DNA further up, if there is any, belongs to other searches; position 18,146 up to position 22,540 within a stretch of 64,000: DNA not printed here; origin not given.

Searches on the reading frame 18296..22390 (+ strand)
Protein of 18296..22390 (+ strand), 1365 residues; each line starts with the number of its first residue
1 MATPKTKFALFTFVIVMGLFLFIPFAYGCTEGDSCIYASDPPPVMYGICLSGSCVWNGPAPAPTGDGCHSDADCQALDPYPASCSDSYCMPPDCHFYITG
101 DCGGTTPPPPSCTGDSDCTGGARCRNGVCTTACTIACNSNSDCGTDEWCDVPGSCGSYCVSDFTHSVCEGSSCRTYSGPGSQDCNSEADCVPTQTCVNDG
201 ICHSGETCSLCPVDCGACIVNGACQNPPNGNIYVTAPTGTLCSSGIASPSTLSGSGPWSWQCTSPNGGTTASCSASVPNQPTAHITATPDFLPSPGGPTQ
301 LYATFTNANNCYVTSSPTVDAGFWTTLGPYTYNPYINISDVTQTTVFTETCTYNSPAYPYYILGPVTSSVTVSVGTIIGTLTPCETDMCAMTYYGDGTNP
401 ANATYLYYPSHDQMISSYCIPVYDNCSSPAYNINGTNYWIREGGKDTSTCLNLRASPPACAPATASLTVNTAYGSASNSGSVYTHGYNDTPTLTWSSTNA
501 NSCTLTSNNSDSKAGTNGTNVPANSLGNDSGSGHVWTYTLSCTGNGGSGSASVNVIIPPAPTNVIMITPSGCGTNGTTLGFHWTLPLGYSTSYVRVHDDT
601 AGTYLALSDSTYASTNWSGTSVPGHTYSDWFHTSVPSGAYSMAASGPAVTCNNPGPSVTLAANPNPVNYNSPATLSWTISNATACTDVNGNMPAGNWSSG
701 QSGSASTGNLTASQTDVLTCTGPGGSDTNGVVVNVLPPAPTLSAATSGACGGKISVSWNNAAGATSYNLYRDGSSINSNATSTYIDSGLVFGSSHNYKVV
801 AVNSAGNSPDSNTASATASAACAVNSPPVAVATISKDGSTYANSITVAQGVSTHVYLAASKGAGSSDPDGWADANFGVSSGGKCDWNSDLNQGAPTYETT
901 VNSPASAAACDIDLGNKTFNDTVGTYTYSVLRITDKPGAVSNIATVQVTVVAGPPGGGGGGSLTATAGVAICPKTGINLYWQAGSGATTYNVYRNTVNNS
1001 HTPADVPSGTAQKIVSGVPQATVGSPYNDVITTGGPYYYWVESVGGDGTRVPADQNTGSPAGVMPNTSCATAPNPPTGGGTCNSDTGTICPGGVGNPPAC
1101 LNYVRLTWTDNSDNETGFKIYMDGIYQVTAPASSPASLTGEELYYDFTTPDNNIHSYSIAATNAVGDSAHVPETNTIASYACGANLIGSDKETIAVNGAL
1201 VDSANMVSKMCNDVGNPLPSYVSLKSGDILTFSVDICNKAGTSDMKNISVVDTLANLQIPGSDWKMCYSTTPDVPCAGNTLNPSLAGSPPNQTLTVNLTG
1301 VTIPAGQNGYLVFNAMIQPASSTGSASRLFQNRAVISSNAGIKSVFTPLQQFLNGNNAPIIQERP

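Call 69: search_protein_families(library=pfam, proteins=[window:18296-22390:+], max_evalue=0.001)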
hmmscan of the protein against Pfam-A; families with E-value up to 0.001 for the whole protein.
window:18296-22390:+ (1365 aa): 1 family
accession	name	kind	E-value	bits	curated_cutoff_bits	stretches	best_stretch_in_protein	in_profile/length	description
PF18370.7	RGI_lyase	-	0.0002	22.1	27.8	0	756-814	21-83/86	Rhamnogalacturonan I lyases beta-sheet domain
